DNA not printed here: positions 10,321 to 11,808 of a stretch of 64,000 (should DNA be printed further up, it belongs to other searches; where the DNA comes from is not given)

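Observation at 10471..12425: Cupin-like protein of unknown function translationally coupled to a CbpA-type J-protein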

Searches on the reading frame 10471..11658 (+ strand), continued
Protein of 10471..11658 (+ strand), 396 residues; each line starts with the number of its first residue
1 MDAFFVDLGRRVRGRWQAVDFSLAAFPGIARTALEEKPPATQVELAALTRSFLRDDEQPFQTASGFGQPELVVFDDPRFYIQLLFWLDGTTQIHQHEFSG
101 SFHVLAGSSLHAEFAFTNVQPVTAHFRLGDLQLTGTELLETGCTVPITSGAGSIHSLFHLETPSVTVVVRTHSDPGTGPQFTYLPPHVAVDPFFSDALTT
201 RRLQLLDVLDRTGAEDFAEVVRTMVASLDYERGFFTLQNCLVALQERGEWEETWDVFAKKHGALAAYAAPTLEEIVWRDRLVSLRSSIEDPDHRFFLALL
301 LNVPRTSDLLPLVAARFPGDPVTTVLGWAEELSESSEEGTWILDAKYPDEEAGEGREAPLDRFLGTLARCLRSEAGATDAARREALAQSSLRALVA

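Call 20: fold_search(model_id=the predicted structure, library=pdb)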
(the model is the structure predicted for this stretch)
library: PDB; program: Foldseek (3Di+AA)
matches with E <= 10: 1364; with E <= 0.001: 193
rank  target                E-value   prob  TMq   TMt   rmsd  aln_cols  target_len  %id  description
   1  4qm9_B                4.8e-07  1.00  0.28  0.66   4.4       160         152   14  Crystal Structure of a Putative Cysteine Dioxygenase From Bacillus subtilis with Cys-bound (released 2014-11-19)
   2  3eqe_B                6.6e-07  1.00  0.28  0.65   4.3       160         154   16  Crystal structure of the YubC protein from Bacillus subtilis. Northeast Structural Genomics Consortium target SR112. (released 2008-10-14)
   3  3eqe_A                7.8e-07  1.00  0.27  0.62   4.9       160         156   18  Crystal structure of the YubC protein from Bacillus subtilis. Northeast Structural Genomics Consortium target SR112. (released 2008-10-14)
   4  8vni                  1.3e-06  1.00  0.34  0.64   4.4       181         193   14  A ligand-free crystal structure of mercaptosuccinate dioxygenase (released 2026-01-14)
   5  4qma                  1.3e-06  1.00  0.26  0.50   8.3       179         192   21  Crystal Structure of a Putative Cysteine Dioxygnase From Ralstonia eutropha: An Alternative Modeling of 2GM6 from JCSG T (released 2014-11-26)
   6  9dxu_A                1.9e-06  1.00  0.32  0.51   7.4       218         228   15  Crystal structure of cobalt-incorporated human 2-aminoethanethiol (aka cysteamine) dioxygenase (ADO) variant C18S/C239 (released 2025-06-04)
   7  4qm9_A                2.1e-06  1.00  0.27  0.64   5.0       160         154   16  Crystal Structure of a Putative Cysteine Dioxygenase From Bacillus subtilis with Cys-bound (released 2014-11-19)
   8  8qfp_B                2.2e-06  1.00  0.23  0.54   8.2       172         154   17  Ergothioneine dioxygenase from Thermocatellispora tengchongensis in complex with manganese and in presence of catalase (released 2023-12-27)
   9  6xb9_I                3.9e-06  1.00  0.31  0.59   7.3       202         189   17  Crystal structure of Azotobacter vinelandii 3-mercaptopropionic acid dioxygenase in complex with 3-hydroxypropionic ac (released 2021-03-03)
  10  4xfa                  4.4e-06  1.00  0.26  0.51   3.9       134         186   13  cysteine dioxygenase variant - Y157F at pH 8.0 in complex with homocysteine (released 2016-02-24)
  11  9dxv_A                5.4e-06  1.00  0.31  0.50   7.3       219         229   16  Crystal structure of cobalt-incorporated human 2-aminoethanethiol (aka cysteamine) dioxygenase (ADO) variant C18S/C239 (released 2025-06-04)
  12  9dxb_A                5.7e-06  1.00  0.31  0.50   7.4       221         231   16  Crystal structure of cobalt-incorporated human 2-aminoethanethiol (aka cysteamine) dioxygenase (ADO) variant C18S/C239 (released 2025-06-04)
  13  4ubg                  6.4e-06  1.00  0.29  0.57   6.4       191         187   15  Resting state of rat cysteine dioxygenase C93G variant (released 2014-11-26)
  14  7lvz_D                6.7e-06  1.00  0.31  0.46   7.6       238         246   13  Crystal structure of ADO (released 2022-01-05)
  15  4wvz_C                7.9e-06  1.00  0.28  0.51   9.2       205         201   16  Crystal structure of artificial crosslinked thiol dioxygenase G95C variant from Pseudomonas aeruginosa (released 2016-02-24)
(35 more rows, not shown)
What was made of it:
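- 10678..11040 (+): Cupin beta-barrel (residues 70-190), closest in fold to the 3-His thiol dioxygenases. Foldseek against PDB gives CDO, MDO, ADO, PCO and ergothioneine dioxygenase at E 5e-7 to 3e-5 (call 20).
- On Cupin superfamily: 193 Foldseek PDB matches at E of 1e-3 or better; the 50 best listed are all cupin-fold enzymes (call 20).
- Closest known: 3-His thiol dioxygenases. Same: Same cupin barrel type; these are the best Foldseek hits (call 20).
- Checked: Foldseek top hits are cupin thiol dioxygenases (call 20).
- Foldseek hits to CDO, MDO, ADO and PCO at E about 5e-7 (call 20). The best structural matches are thiol dioxygenases (call 20).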

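Call 21: search_solved_structures(query=A1, max_evalue=10, show_alignments=4)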
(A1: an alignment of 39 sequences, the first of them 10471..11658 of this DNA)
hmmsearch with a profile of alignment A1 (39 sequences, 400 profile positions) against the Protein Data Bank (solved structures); distinct sequences matched with E-value up to 10: 0.

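Call 25: list_cluster_members(proteins=[P0124, P0127, P0129, P0139, P0153, P0157, P0203, P0234, P0241, P0265])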
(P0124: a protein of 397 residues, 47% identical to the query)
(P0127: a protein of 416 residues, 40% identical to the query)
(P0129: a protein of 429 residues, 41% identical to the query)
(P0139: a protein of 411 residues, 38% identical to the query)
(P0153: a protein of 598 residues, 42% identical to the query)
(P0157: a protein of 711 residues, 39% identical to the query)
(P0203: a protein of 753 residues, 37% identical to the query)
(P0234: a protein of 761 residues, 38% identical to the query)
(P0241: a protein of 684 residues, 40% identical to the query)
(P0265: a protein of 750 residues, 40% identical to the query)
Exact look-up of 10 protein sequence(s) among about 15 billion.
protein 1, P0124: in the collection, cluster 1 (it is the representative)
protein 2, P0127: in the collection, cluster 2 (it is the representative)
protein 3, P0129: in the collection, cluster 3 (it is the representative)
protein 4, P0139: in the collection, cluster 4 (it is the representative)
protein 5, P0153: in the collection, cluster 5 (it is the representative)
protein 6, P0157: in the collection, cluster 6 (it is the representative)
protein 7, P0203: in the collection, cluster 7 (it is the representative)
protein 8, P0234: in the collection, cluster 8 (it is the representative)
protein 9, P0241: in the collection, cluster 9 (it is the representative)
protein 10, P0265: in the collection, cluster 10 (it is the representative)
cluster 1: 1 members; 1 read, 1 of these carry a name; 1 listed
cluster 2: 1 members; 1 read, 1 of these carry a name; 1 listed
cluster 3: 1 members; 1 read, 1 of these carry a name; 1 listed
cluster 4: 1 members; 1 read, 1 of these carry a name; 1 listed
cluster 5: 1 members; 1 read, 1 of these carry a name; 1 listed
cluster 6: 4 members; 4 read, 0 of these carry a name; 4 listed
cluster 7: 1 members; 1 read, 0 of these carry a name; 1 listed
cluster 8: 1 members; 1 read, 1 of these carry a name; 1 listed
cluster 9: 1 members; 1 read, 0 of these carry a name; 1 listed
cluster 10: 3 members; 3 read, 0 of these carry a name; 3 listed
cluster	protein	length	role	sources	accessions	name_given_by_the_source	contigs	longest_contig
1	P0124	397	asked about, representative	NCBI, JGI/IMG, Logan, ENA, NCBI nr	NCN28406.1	hypothetical protein GW915_12635 [bacterium] | hypothetical protein [bacterium]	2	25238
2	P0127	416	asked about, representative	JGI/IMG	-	hypothetical protein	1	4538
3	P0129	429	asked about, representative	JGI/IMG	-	hypothetical protein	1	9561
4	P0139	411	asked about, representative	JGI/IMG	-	hypothetical protein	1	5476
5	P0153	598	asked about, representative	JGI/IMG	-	hypothetical protein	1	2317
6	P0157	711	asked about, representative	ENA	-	-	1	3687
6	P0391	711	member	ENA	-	-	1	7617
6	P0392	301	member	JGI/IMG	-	-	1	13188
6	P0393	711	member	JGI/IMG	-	-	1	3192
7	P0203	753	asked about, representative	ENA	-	-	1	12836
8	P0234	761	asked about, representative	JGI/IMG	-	ribosomal protein L16 Arg81 hydroxylase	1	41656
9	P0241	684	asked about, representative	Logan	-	-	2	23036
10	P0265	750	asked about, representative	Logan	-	-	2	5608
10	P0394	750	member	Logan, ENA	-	-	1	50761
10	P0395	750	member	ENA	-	-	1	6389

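Call 28: search_protein_families(library=pfam, proteins=[L045:7197-7568:-, L045:5281-5946:+], max_evalue=0.001)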
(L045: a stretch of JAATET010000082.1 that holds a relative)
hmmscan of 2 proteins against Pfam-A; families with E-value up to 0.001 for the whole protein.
L045:7197-7568:- (123 aa): 0 families

L045:5281-5946:+ (221 aa): 1 family
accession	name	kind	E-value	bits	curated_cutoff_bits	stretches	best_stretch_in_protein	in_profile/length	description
PF03992.22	ABM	-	6.5e-09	36.3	23.1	1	45-119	3-76/78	Antibiotic biosynthesis monooxygenase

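Call 31: find_homologous_proteins(query=A2, max_evalue=0.00001)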
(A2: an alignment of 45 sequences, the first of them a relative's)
Query A2 (45 sequences) (416 aa, profile of the alignment): 572 proteins with E <= 0.00001 among 8000 candidates; the best 120 are listed.
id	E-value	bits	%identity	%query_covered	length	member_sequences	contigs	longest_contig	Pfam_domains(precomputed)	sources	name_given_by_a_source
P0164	4.0e-157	542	45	89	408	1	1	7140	-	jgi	jgi:hypothetical protein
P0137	5.7e-155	535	44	97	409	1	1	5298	-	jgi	jgi:hypothetical protein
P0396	9.4e-152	524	40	97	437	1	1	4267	-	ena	-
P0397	2.2e-150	520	41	97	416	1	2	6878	-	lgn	-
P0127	4.2e-150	519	100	100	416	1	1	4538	-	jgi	jgi:hypothetical protein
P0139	8.0e-150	518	40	97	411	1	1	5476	-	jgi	jgi:hypothetical protein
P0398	3.6e-149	516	45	97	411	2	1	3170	-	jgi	jgi:hypothetical protein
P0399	5.1e-149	515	43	97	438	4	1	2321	-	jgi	jgi:hypothetical protein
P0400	8.5e-149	514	38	97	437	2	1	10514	-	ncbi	ncbi:MAG: hypothetical protein WAV47_13380 [Blastocatellia bacterium]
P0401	1.4e-148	514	41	97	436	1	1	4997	-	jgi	-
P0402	2.3e-148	513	40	95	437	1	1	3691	-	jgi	jgi:hypothetical protein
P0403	2.5e-148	513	41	97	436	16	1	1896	-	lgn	-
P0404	4.4e-148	512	40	97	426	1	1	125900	-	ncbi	ncbi:MAG: hypothetical protein AB1757_20410 [Acidobacteriota bacterium]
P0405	4.6e-148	512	42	88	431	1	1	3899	-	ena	-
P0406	1.1e-147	511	39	97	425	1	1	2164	-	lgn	-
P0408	6.4e-147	508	39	99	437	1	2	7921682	-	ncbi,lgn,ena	ncbi:MAG: hypothetical protein WBV94_29545 [Blastocatellia bacterium]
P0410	3.3e-146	506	38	99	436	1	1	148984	-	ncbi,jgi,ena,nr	ncbi:MAG TPA: hypothetical protein VK619_14790 [Pyrinomonadaceae bacterium]|nr:hypothetical protein 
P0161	5.6e-146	505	39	97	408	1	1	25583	-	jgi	jgi:hypothetical protein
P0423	1.4e-144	500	40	87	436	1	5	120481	-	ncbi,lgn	ncbi:MAG: hypothetical protein AABN34_08250 [Acidobacteriota bacterium]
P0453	2.0e-142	493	41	89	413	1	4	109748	-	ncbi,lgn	-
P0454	2.1e-142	493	41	97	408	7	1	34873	-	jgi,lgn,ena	-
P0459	7.3e-142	492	38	97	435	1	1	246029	-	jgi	jgi:hypothetical protein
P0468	9.6e-141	488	40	97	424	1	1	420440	-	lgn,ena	-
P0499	4.8e-138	479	38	97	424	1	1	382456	-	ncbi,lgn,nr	ncbi:MAG TPA: hypothetical protein VLL54_11810 [Pyrinomonadaceae bacterium]|nr:hypothetical protein 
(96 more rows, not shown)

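Call 32: find_encoding_contigs(protein=P0408, flank=7000, max_places=1)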
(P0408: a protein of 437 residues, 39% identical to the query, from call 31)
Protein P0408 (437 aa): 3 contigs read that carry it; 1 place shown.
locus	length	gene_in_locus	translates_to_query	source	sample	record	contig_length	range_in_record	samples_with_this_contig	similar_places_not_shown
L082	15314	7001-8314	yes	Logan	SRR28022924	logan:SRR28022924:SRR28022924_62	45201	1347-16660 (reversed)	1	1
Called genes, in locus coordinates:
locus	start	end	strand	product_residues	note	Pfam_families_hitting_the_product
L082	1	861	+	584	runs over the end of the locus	PF00953:Glycos_transf_4, PF13727:CoA_binding_3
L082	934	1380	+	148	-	-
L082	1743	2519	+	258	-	-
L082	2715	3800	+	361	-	PF14907:NTP_transf_5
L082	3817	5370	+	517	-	PF07291:MauE, PF00578:AhpC-TSA, PF08534:Redoxin (faint), PF13098:Thioredoxin_2 (faint), PF13905:Thioredoxin_8 (faint), PF00578:AhpC-TSA (weak)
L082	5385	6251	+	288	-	-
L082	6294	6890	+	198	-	PF05402:PqqD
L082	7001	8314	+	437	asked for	-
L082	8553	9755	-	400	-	PF00589:Phage_integrase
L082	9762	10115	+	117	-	-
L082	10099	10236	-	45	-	-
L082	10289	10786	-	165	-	-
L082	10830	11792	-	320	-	-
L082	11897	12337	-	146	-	PF00717:Peptidase_S24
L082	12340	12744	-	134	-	-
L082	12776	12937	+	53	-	-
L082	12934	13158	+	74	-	-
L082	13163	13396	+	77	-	-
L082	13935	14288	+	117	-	-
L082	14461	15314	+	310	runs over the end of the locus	-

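Call 33: find_encoding_contigs(protein=P0453, flank=7000, max_places=1)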
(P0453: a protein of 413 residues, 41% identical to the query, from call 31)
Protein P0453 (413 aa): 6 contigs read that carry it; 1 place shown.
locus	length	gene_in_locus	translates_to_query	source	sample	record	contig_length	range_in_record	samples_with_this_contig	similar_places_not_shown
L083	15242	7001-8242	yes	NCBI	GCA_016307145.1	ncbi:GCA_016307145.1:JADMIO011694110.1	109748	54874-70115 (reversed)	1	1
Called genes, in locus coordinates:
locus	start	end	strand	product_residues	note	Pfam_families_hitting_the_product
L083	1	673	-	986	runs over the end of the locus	PF00082:Peptidase_S8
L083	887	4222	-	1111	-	PF13191:AAA_16, PF13401:AAA_22 (weak), PF25873:WHD_MalT, PF17874:TPR_MalT (weak), PF13424:TPR_12, PF17874:TPR_MalT, PF13424:TPR_12, PF03704:BTAD, +4 more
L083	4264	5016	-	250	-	PF13191:AAA_16, PF13401:AAA_22 (weak)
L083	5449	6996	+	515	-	PF02543:Carbam_trans_N, PF16861:Carbam_trans_C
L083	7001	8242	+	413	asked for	-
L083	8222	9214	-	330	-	PF01075:Glyco_transf_9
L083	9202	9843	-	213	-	PF13489:Methyltransf_23 (weak), PF13847:Methyltransf_31 (faint), PF08242:Methyltransf_12 (weak), PF13649:Methyltransf_25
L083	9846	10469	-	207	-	PF13759:2OG-FeII_Oxy_5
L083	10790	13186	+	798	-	PF12704:MacB_PCD, PF02687:FtsX, PF12704:MacB_PCD, PF02687:FtsX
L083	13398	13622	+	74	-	-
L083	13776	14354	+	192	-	-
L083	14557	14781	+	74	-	-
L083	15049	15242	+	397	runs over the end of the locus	PF04055:Radical_SAM, PF13353:Fer4_12 (weak)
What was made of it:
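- A cluster with a carbamoyltransferase, a 2OG oxygenase and a radical SAM enzyme (call 33).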

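Call 34: find_encoding_contigs(protein=P0468, flank=7000, max_places=1)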
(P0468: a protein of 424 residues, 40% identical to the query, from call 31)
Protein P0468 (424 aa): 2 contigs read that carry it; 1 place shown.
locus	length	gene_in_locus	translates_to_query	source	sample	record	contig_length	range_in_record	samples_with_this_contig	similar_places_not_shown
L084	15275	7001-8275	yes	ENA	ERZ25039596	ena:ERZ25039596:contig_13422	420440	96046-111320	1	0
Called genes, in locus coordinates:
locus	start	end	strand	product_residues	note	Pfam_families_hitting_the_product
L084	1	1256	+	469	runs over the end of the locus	PF01225:Mur_ligase, PF08245:Mur_ligase_M, PF02875:Mur_ligase_C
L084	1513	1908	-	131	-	PF06803:DUF1232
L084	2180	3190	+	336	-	PF01515:PTA_PTB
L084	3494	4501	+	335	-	PF00092:VWA, PF13519:VWA_2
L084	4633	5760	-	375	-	PF00072:Response_reg, PF13487:HD_5, PF01966:HD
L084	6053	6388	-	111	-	-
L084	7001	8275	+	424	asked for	-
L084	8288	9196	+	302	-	PF02086:MethyltransfD12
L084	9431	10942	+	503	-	PF01979:Amidohydro_1, PF07969:Amidohydro_3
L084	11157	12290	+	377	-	PF01546:Peptidase_M20, PF07687:M20_dimer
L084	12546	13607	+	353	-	-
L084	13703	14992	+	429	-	PF21783:YNCE (faint), PF02239:Cytochrom_D1 (weak)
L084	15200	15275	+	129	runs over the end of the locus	PF00072:Response_reg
